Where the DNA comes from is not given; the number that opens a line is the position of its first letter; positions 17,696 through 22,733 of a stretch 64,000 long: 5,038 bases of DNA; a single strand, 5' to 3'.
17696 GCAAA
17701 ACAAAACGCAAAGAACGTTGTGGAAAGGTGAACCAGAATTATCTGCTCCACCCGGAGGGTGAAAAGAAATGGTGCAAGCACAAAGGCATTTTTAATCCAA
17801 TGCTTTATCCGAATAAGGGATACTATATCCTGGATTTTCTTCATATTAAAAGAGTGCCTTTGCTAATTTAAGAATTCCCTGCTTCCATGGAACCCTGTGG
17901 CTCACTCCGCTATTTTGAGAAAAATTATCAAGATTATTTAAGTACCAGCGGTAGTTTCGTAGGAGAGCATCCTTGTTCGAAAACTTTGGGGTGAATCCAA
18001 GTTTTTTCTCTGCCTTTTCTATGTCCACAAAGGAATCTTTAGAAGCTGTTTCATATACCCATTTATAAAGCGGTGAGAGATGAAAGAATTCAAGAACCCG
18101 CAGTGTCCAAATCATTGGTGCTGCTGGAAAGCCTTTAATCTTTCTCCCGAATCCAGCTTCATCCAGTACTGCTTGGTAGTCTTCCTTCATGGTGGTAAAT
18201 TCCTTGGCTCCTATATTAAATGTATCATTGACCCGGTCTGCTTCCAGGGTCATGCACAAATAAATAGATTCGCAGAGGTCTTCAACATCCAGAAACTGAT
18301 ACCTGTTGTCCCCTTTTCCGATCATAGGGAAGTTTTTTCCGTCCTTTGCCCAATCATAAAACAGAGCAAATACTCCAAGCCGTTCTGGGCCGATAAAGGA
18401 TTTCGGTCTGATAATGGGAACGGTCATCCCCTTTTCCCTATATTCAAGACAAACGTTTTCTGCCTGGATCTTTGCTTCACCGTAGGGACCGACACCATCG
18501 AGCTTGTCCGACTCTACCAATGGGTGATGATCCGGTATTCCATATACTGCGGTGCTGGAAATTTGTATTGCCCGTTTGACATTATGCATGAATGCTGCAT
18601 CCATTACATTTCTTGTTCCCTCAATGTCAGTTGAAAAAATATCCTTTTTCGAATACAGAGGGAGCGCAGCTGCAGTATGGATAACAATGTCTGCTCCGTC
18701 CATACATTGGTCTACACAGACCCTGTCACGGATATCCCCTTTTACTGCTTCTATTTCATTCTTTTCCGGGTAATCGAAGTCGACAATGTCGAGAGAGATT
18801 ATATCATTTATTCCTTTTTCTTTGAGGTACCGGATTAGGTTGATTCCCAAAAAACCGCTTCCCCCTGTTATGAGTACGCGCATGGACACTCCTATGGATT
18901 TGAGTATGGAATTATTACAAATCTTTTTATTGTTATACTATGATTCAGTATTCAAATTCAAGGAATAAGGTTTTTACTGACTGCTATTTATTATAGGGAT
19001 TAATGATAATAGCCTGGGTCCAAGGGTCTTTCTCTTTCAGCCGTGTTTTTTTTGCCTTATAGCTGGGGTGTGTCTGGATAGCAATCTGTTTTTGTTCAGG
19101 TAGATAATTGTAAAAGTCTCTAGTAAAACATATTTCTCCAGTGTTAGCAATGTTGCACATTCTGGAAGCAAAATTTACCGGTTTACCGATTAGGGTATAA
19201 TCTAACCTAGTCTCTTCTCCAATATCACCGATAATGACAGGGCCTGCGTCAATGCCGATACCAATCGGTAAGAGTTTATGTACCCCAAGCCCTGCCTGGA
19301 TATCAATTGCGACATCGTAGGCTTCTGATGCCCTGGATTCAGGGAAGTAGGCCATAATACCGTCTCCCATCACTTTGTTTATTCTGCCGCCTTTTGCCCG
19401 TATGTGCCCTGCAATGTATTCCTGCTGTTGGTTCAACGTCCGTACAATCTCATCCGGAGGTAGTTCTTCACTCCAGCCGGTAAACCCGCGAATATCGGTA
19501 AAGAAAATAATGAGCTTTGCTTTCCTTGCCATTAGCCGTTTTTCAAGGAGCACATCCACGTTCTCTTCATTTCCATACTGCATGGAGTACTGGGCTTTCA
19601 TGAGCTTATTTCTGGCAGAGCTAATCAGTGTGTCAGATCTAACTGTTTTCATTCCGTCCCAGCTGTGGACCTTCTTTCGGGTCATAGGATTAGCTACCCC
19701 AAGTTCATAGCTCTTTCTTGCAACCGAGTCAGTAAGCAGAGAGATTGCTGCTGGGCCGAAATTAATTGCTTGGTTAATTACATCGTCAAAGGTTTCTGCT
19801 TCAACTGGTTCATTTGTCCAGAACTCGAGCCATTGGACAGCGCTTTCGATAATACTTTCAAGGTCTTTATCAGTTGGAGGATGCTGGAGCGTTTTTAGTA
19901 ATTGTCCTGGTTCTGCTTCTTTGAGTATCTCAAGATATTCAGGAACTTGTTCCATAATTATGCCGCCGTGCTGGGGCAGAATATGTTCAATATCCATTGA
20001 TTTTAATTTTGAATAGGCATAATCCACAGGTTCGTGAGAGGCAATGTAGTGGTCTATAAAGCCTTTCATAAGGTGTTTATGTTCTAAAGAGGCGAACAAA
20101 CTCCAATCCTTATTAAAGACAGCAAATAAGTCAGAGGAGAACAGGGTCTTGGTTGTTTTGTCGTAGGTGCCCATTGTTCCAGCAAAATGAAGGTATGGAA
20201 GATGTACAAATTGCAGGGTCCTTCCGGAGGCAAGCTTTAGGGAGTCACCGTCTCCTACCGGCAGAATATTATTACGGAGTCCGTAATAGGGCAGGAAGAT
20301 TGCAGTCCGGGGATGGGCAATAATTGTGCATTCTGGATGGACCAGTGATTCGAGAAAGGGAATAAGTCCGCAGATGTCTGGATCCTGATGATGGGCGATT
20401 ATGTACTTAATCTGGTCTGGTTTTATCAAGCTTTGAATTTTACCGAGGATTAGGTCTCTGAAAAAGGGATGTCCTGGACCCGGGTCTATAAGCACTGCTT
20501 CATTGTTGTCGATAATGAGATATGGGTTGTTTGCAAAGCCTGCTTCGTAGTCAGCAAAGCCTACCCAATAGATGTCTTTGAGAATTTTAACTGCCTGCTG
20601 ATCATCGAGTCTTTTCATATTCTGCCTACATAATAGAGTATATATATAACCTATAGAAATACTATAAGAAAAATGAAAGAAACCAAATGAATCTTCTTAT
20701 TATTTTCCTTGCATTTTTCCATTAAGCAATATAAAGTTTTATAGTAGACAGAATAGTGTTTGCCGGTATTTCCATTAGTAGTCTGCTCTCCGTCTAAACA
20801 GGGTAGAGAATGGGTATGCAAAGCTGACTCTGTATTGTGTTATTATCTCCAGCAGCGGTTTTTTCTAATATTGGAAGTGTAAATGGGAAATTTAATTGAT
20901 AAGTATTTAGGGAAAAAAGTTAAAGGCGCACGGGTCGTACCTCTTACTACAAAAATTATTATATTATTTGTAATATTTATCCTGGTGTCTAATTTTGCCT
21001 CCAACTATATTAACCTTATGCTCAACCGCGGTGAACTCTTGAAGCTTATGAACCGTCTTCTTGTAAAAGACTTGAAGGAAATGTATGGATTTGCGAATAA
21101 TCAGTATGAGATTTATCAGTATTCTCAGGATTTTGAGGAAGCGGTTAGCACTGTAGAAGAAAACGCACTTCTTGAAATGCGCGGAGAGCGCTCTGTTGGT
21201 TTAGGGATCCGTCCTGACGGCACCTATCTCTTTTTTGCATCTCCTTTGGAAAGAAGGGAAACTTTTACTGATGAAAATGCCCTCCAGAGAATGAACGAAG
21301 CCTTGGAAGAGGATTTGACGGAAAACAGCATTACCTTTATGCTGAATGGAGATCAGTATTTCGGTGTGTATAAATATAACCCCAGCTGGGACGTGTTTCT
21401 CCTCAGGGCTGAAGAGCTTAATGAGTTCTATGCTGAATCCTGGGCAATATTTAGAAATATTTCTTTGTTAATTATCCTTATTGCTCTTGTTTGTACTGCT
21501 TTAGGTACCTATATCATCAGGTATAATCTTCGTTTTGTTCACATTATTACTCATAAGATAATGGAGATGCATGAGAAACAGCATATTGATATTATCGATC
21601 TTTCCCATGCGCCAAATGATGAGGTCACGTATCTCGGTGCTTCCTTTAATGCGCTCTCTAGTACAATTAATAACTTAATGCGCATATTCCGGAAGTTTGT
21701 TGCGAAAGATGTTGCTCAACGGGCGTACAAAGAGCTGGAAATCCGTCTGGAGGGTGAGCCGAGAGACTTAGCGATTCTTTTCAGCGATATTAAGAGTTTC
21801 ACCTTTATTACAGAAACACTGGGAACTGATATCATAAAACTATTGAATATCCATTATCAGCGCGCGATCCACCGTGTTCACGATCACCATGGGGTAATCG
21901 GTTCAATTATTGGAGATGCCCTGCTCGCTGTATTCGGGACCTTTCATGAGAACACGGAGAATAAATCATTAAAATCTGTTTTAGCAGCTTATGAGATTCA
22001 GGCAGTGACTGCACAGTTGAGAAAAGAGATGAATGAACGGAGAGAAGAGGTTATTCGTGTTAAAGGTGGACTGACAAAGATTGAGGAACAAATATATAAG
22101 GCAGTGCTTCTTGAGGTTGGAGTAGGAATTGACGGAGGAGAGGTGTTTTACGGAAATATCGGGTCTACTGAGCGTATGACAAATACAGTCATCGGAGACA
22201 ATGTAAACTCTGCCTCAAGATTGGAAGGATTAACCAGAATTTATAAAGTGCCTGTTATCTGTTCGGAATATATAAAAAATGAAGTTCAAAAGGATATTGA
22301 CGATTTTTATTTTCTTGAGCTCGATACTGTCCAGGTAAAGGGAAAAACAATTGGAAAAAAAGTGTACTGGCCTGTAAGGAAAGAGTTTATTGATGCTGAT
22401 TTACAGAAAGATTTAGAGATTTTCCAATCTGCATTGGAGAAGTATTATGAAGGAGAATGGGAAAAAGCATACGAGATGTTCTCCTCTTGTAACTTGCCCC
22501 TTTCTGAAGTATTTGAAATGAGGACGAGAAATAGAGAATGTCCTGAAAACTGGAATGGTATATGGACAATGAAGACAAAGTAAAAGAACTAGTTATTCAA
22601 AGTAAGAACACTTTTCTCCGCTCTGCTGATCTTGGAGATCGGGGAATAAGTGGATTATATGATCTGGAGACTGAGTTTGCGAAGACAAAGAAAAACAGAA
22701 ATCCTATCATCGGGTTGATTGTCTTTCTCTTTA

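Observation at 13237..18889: Convergent two-operon island that looks like a lipid-linked pentose (DPR/DPA-type) glycosylation system in a non-actinobacterial genome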

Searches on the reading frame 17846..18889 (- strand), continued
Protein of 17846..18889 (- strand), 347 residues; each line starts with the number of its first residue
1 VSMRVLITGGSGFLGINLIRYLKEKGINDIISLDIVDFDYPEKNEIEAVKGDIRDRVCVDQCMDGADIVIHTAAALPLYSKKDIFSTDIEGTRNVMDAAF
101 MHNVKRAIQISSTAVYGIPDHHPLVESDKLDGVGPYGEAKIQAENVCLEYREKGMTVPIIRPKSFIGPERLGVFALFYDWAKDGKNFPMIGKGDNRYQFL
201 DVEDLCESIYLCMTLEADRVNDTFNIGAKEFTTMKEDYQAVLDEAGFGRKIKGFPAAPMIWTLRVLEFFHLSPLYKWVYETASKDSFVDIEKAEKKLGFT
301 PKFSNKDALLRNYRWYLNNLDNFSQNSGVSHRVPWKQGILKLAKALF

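Call 63: find_encoding_contigs(protein=P0230, flank=8000, max_places=1)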
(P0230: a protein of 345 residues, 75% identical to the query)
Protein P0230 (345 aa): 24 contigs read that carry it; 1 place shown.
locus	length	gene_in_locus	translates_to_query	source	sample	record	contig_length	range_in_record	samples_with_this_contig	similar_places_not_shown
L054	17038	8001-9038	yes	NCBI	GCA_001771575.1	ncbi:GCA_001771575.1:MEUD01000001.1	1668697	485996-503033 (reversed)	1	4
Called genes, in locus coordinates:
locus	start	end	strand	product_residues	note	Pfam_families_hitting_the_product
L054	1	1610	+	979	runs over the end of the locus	PF02384:N6_Mtase, PF20473:MmeI_Mtase, PF07669:Eco57I, PF18135:Type_ISP_C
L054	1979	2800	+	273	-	PF04383:KilA-N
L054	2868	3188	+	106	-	PF01502:PRA-CH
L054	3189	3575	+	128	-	PF02537:CRCB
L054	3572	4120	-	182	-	PF00849:PseudoU_synth_2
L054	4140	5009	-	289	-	-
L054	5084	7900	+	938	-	PF02463:SMC_N (faint), PF03193:RsgA_GTPase (faint), PF13175:AAA_15 (faint), PF13191:AAA_16 (faint), PF13304:AAA_21 (faint), PF17760:UvrA_inter, PF17755:UvrA_DNA-bind, PF00005:ABC_tran (weak), +3 more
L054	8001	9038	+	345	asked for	PF01073:3Beta_HSD, PF01370:Epimerase, PF02719:Polysacc_synt_2, PF04321:RmlD_sub_bind, PF08659:KR (faint), PF13460:NAD_binding_10, PF16363:GDP_Man_Dehyd, PF07993:NAD_binding_4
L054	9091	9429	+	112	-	-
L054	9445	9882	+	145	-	PF06347:SH3_4 (weak), PF08239:SH3_3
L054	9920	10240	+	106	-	PF07784:DUF1622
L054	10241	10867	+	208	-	PF06736:TMEM175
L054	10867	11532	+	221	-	-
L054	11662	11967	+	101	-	-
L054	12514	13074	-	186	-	-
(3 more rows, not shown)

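Call 64: find_encoding_contigs(protein=P0177, flank=8000, max_places=1)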
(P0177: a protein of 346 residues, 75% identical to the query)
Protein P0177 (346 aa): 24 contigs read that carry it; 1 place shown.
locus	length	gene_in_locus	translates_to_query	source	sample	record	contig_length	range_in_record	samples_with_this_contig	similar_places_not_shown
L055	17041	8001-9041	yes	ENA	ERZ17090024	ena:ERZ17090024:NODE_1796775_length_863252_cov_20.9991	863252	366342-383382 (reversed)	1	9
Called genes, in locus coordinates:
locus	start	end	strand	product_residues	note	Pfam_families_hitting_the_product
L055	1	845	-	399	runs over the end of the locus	PF22244:GCE_fung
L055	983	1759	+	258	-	PF00797:Acetyltransf_2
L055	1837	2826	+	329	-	PF13676:TIR_2, PF01725:Ham1p_like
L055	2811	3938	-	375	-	PF00355:Rieske, PF00848:Ring_hydroxyl_A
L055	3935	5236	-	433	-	PF07498:Rho_N, PF07497:Rho_RNA_bind, PF00006:ATP-synt_ab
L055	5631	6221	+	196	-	PF01590:GAF, PF13185:GAF_2, PF13492:GAF_3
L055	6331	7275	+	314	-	-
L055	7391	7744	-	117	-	PF02627:CMD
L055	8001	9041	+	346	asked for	PF01073:3Beta_HSD, PF01370:Epimerase, PF02719:Polysacc_synt_2, PF04321:RmlD_sub_bind, PF05368:NmrA (weak), PF13460:NAD_binding_10, PF16363:GDP_Man_Dehyd, PF07993:NAD_binding_4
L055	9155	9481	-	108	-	PF09397:FtsK_gamma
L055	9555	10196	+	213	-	PF01810:LysE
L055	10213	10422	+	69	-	-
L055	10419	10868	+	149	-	PF01850:PIN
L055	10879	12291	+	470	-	PF02589:LUD_dom, PF13187:Fer4_9 (faint), PF13183:Fer4_8, PF13237:Fer4_10 (faint), PF13534:Fer4_17 (weak), PF11870:LutB_C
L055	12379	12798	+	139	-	-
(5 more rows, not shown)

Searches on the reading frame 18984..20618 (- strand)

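Call 26: search_protein_families(library=pfam, proteins=[window:18984-20618:-], max_evalue=0.01)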
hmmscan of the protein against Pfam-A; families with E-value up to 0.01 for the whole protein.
window:18984-20618:- (544 aa): 4 families
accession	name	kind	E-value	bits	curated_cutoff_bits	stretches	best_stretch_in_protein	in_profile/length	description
PF19583.5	ODP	-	9.9e-53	179.3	27.2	1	29-218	2-194/194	ODP family beta lactamase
PF00211.25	Guanylate_cyc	-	3.1e-14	53.4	21.9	1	366-519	6-167/183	Adenylate and Guanylate cyclase catalytic domain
PF00753.33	Lactamase_B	-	2.6e-08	34.5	22.7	1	28-217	4-196/196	Metallo-beta-lactamase superfamily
PF12706.13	Lactamase_B_2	-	0.0063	16.6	27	0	42-150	3-117/200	Beta-lactamase superfamily domain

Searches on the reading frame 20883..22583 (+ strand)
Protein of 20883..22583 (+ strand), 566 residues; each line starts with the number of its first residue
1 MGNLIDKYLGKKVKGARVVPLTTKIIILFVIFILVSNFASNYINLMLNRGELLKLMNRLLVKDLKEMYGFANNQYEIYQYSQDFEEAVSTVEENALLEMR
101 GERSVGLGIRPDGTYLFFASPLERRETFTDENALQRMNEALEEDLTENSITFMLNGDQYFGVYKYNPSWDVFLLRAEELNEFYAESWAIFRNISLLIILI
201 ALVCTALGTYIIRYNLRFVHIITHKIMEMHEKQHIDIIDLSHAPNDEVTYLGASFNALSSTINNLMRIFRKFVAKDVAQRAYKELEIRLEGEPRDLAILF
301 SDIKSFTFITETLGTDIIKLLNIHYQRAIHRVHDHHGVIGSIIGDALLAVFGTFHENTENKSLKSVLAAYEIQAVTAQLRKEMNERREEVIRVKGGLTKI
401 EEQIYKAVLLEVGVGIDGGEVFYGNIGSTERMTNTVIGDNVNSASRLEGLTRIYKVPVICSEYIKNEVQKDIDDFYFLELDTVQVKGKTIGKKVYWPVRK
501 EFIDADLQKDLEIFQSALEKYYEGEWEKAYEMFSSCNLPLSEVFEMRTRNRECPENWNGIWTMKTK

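Call 73: search_protein_families(library=pfam, proteins=[window:20883-22583:+], max_evalue=0.001)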
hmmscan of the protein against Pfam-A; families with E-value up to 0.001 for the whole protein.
window:20883-22583:+ (566 aa): 1 family
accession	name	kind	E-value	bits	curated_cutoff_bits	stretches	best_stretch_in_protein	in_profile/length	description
PF00211.25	Guanylate_cyc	-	2.7e-15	56.9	21.9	1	295-489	8-174/183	Adenylate and Guanylate cyclase catalytic domain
